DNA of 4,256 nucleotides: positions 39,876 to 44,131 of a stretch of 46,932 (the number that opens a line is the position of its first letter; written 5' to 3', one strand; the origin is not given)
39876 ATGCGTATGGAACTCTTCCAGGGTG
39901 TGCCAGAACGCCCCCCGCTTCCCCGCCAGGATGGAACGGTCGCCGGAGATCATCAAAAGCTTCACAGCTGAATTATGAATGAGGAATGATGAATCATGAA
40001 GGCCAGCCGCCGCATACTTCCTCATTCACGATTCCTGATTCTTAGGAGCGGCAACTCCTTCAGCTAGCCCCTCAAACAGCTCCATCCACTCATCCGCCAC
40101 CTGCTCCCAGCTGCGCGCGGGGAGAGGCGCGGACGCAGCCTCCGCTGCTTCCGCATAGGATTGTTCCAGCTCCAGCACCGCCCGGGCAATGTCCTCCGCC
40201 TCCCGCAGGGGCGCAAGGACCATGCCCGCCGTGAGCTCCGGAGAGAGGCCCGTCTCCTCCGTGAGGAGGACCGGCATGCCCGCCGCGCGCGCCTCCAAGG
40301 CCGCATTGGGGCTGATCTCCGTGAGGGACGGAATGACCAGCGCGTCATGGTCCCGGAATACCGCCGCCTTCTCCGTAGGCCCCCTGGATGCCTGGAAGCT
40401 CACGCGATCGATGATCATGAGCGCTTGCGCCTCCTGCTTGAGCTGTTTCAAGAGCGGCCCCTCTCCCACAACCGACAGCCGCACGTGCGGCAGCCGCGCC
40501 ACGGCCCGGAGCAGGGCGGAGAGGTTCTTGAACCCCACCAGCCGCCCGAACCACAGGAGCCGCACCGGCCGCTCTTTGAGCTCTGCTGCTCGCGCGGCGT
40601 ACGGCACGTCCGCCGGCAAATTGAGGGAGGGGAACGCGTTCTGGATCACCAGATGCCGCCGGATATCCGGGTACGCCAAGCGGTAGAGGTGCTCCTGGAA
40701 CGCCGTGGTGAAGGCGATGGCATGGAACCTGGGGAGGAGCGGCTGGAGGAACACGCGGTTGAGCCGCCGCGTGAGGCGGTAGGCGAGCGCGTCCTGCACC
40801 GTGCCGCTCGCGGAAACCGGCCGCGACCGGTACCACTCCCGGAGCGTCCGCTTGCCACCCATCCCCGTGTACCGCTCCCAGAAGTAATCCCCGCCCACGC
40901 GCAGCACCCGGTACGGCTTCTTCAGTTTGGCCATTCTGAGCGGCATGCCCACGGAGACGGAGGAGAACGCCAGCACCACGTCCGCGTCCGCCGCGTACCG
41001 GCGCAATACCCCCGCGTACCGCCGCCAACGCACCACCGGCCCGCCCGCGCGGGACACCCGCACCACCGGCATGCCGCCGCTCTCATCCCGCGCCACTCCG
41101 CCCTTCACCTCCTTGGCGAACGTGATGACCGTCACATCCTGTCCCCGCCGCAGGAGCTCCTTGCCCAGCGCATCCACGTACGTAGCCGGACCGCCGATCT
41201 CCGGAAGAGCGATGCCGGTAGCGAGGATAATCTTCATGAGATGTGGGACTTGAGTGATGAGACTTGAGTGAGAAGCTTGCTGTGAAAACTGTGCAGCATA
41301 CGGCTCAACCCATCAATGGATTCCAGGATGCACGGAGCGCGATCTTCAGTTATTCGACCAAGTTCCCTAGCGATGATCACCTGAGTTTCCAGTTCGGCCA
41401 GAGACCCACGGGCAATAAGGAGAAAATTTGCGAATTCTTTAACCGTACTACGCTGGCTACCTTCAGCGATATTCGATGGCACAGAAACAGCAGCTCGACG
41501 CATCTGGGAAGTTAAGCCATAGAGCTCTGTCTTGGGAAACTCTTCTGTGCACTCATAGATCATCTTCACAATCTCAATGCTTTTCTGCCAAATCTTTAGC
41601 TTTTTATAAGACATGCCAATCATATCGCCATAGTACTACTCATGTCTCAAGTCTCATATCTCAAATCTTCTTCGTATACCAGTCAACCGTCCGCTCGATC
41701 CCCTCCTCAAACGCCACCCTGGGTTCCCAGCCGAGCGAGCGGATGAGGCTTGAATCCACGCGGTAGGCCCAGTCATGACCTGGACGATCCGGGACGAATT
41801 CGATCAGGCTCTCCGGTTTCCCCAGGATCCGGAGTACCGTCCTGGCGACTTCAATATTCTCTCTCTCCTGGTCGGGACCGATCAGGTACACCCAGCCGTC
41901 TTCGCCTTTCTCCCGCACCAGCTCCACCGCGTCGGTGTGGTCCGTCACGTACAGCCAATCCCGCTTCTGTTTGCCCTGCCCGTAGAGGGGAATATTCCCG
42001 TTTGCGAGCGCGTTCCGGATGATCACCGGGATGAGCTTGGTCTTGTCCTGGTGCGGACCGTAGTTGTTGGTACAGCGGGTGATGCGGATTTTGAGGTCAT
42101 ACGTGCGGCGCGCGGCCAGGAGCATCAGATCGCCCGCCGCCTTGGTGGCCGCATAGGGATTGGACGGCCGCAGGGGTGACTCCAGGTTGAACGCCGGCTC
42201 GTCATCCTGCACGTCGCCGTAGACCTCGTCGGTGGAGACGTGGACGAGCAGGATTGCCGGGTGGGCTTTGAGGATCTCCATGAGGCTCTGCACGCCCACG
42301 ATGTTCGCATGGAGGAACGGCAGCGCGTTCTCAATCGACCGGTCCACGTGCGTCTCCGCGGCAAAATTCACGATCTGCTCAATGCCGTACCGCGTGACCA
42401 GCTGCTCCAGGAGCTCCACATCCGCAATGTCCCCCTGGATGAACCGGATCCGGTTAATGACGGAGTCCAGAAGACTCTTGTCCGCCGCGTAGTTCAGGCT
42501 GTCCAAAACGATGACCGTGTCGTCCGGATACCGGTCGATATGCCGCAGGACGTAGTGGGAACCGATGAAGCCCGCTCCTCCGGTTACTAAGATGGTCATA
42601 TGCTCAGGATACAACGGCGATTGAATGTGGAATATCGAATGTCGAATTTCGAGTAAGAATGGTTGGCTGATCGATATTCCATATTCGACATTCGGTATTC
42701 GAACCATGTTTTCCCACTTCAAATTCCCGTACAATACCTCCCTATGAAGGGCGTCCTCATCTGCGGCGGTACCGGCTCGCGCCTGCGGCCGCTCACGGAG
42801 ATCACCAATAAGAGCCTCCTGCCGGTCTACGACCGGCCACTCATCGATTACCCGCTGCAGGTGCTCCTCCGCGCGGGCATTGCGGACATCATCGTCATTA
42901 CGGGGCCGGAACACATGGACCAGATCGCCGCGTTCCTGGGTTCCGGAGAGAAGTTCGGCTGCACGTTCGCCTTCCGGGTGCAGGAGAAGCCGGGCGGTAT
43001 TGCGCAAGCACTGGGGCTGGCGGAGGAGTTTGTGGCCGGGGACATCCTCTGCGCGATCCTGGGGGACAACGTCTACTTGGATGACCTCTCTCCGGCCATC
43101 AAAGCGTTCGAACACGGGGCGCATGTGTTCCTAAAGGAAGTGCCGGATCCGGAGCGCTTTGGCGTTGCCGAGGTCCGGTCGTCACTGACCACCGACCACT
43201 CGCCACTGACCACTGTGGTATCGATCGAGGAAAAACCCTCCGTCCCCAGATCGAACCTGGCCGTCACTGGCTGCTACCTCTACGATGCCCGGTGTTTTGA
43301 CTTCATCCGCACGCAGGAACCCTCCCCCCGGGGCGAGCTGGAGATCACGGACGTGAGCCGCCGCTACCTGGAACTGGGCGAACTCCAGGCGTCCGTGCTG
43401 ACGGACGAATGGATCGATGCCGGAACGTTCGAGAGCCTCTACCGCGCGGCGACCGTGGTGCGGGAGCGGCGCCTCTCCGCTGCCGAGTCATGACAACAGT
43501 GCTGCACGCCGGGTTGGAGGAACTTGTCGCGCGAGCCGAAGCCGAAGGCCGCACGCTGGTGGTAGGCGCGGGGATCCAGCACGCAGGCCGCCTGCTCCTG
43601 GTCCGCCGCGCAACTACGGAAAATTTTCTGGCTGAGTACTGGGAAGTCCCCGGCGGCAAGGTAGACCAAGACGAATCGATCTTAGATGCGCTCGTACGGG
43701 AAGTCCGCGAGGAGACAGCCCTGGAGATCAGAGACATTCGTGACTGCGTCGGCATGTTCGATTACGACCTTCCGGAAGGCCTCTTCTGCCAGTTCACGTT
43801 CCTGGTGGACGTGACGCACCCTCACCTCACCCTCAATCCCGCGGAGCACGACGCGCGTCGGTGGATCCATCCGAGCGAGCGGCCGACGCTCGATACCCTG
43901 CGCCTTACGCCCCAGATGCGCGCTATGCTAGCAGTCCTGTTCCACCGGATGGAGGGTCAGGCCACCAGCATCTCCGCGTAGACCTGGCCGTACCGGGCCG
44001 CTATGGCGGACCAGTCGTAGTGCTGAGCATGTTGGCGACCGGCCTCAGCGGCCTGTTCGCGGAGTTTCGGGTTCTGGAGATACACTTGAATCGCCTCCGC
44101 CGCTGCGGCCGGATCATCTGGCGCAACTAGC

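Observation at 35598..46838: Nearly every intergenic spacer is a hairpin whose arms are tandem arrays of a locus-specific heptamer (or nonamer)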

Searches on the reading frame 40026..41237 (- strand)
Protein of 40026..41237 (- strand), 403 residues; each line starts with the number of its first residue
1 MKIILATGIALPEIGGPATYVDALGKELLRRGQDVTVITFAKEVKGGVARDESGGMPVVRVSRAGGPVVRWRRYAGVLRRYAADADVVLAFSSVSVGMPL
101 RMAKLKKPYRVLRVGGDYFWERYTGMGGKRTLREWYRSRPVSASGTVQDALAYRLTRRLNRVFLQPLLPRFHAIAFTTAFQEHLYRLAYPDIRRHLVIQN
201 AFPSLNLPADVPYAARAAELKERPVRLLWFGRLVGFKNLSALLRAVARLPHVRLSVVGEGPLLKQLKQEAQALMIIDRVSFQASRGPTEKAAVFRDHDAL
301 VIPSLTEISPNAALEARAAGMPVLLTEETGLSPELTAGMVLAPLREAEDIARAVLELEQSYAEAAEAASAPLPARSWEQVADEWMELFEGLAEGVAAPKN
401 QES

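Call 8: search_protein_families(library=pfam, proteins=[window:40026-41237:-])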
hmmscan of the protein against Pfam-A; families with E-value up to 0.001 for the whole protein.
window:40026-41237:- (403 aa): 6 families
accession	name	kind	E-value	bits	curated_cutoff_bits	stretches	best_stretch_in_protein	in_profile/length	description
PF00534.26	Glycos_transf_1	-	4.1e-20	72.4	26.4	1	220-362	11-160/172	Glycosyl transferases group 1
PF13692.12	Glyco_trans_1_4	-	3.8e-19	69.8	27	1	226-357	3-139/142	Glycosyl transferases group 1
PF13579.12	Glyco_trans_4_4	-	7.6e-08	33.3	29.7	1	15-200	1-157/158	Glycosyl transferase 4-like domain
PF20706.3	GT4-conflict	-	1.2e-07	31.6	26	1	215-359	189-338/385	Family 4 Glycosyltransferase in conflict systems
PF13439.12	Glyco_transf_4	-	4.8e-06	27.2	28.5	1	14-109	1-99/170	Glycosyltransferase Family 4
PF13524.12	Glyco_trans_1_2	-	0.00045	20.6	25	0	241-370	4-124/144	Glycosyl transferase-like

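Call 76: find_encoding_contigs(protein=window:40026-41237:-, flank=3000, max_places=8)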
Protein window:40026-41237:- (403 aa): 3 contigs read that carry it; 3 places shown.
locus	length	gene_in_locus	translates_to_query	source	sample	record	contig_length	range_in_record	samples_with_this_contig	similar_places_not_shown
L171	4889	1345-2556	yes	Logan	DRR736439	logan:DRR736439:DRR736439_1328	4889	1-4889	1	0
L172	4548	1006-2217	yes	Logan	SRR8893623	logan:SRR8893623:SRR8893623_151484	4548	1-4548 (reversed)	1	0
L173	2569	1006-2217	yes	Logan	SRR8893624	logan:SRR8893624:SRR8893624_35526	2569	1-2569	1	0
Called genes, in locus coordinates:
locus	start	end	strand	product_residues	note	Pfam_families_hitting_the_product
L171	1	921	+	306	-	?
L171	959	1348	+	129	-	PF05635:23S_rRNA_IVP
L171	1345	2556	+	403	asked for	PF13439:Glyco_transf_4 (weak), PF13579:Glyco_trans_4_4 (weak), PF20706:GT4-conflict, PF00534:Glycos_transf_1, PF13692:Glyco_trans_1_4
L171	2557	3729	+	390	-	PF13439:Glyco_transf_4, PF13579:Glyco_trans_4_4, PF20706:GT4-conflict (weak), PF00534:Glycos_transf_1, PF13692:Glyco_trans_1_4, PF13524:Glyco_trans_1_2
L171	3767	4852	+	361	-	PF00534:Glycos_transf_1, PF13692:Glyco_trans_1_4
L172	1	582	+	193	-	?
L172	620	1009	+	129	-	PF05635:23S_rRNA_IVP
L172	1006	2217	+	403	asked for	PF13439:Glyco_transf_4 (weak), PF13579:Glyco_trans_4_4 (weak), PF20706:GT4-conflict, PF00534:Glycos_transf_1, PF13692:Glyco_trans_1_4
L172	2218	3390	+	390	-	PF13439:Glyco_transf_4, PF13579:Glyco_trans_4_4, PF20706:GT4-conflict (weak), PF00534:Glycos_transf_1, PF13692:Glyco_trans_1_4, PF13524:Glyco_trans_1_2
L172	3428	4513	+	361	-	PF00534:Glycos_transf_1, PF13692:Glyco_trans_1_4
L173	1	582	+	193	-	?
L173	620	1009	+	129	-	PF05635:23S_rRNA_IVP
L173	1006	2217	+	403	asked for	PF13439:Glyco_transf_4 (weak), PF13579:Glyco_trans_4_4 (weak), PF20706:GT4-conflict, PF00534:Glycos_transf_1, PF13692:Glyco_trans_1_4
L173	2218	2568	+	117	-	?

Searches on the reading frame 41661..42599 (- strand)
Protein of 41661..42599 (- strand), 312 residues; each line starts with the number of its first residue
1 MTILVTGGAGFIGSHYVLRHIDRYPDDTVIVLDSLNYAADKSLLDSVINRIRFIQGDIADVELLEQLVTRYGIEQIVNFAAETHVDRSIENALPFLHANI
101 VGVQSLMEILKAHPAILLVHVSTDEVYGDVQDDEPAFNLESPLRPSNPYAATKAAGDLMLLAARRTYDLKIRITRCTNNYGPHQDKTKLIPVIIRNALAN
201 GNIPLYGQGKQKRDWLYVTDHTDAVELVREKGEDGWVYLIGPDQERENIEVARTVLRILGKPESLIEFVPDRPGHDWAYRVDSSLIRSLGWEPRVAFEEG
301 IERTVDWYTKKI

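Call 8: search_protein_families(library=pfam, proteins=[window:41661-42599:-])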
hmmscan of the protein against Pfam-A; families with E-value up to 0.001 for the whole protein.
window:41661-42599:- (312 aa): 6 families
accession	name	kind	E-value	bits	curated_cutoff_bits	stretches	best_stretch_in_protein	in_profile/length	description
PF16363.11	GDP_Man_Dehyd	-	6.1e-65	220.3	27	1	4-304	1-332/332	GDP-mannose 4,6 dehydratase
PF01370.27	Epimerase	-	1.4e-59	201.8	20.9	1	3-241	1-240/240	NAD dependent epimerase/dehydratase family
PF01073.25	3Beta_HSD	-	2.7e-15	56.6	22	1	4-220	1-220/280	3-beta hydroxysteroid dehydrogenase/isomerase family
PF04321.23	RmlD_sub_bind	-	1.2e-14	54.5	27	1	1-167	1-143/287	RmlD substrate binding domain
PF02719.21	Polysacc_synt_2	-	2.4e-14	53.7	20.2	1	3-274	1-266/293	Polysaccharide biosynthesis protein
PF07993.18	NAD_binding_4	-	1.4e-13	51.1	20.1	1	5-178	1-206/258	Male sterility protein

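Call 16: find_related_loci(query=window:41661-42599:-, collection=genome_contigs, flank=10000)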
Query window:41661-42599:- (312 aa) in genome_contigs; peptide patterns used: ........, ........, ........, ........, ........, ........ (x = any residue, [..] = any of these).
400 stretches matched a pattern; 246 encode a relative of the query (tblastn E <= 1e-3); the best 80 are kept; 80 distinct loci.
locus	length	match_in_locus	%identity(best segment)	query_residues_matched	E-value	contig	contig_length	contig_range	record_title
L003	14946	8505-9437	71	1-311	6e-158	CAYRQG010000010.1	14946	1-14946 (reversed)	MAG TPA_asm: uncultured Candidatus Peribacteria bacterium isolate SRP278252_co2_356 genome assembly, contig: NODE_8292_l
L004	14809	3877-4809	72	1-311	1e-157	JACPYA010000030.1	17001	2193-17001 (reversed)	MAG: Candidatus Peregrinibacteria bacterium isolate NC_groundwater_851_Pr1_B-0.1um_56_11 Montesol18_Bp1_scaffold_712373,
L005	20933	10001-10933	73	1-311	5e-152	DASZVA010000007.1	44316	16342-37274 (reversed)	MAG TPA_asm: Candidatus Peribacteraceae bacterium isolate SMAG_U6119 k141_419878, whole genome shotgun sequence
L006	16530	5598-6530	67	1-311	5e-150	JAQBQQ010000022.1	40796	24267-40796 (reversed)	MAG: Candidatus Peribacteria bacterium isolate RYN_377 scaffold_2057163, whole genome shotgun sequence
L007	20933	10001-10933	68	1-311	7e-149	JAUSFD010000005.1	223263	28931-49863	MAG: Candidatus Peregrinibacteria bacterium isolate E14_maxbin.275 E14_k141_714799, whole genome shotgun sequence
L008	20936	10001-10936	68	1-312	1e-151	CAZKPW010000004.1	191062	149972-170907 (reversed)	MAG TPA_asm: uncultured Candidatus Peribacteria bacterium isolate SRP342105_co1_487 genome assembly, contig: NODE_72_len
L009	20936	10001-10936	66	1-312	2e-147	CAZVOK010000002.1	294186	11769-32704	MAG TPA_asm: uncultured Candidatus Peribacteria bacterium isolate binchicken_co105_403 genome assembly, contig: NODE_26_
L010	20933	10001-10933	64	1-311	7e-144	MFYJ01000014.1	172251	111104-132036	MAG: Candidatus Peribacteria bacterium RIFOXYB1_FULL_54_35 rifoxyb1_full_scaffold_8, whole genome shotgun sequence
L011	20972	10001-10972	63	1-311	2e-142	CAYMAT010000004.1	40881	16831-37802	MAG TPA_asm: uncultured Candidatus Peribacteria bacterium isolate SRP342105_co2_387 genome assembly, contig: NODE_885_le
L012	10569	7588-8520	64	1-311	2e-142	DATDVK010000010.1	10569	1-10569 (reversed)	MAG TPA_asm: Candidatus Peribacteraceae bacterium isolate SMAG_U8082 k141_1588795, whole genome shotgun sequence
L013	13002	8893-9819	66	1-308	1e-141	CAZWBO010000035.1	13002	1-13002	MAG TPA_asm: uncultured Candidatus Peribacteria bacterium isolate SRP286056_co3_141 genome assembly, contig: NODE_5312_l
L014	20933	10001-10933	61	1-311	4e-141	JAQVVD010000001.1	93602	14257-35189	MAG: Candidatus Peribacteraceae bacterium isolate STF1_71 NODE_370_length_93602_cov_5.382883_Sandtown_F1, whole genome s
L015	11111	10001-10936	65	1-312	3e-140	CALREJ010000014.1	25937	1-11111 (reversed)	MAG: Candidatus Peribacteria bacterium isolate LH-05nov19-122 genome assembly, contig: LH-05nov19-C3683, whole genome sh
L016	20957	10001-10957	57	1-311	4e-132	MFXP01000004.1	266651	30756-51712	MAG: Candidatus Peribacteria bacterium RIFCSPHIGHO2_01_FULL_51_35 rifcsphigho2_01_scaffold_2595, whole genome shotgun se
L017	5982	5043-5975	59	1-308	1e-130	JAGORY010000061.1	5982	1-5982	MAG: Candidatus Peribacteraceae bacterium isolate Gw_Eff_bin_294 Gw_Eff_42722_length_5982_cov_23.412810, whole genome sh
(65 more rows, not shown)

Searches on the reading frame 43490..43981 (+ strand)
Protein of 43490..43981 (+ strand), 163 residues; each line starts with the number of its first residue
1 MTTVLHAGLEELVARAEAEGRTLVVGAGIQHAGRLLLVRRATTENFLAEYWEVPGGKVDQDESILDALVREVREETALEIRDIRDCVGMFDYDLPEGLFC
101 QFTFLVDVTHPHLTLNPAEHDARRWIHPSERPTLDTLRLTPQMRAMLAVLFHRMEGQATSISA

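Call 84: search_protein_families(library=pfam, proteins=[window:43490-43981:+], max_evalue=0.00001)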
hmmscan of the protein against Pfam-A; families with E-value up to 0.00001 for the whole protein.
window:43490-43981:+ (163 aa): 2 families
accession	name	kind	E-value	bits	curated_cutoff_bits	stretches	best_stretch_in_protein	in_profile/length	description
PF00293.34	NUDIX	-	3.6e-18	66.3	21.1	1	32-131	14-118/134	NUDIX domain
PF14815.12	NUDIX_4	-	6.1e-06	26.4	35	0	27-94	4-65/113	NUDIX domain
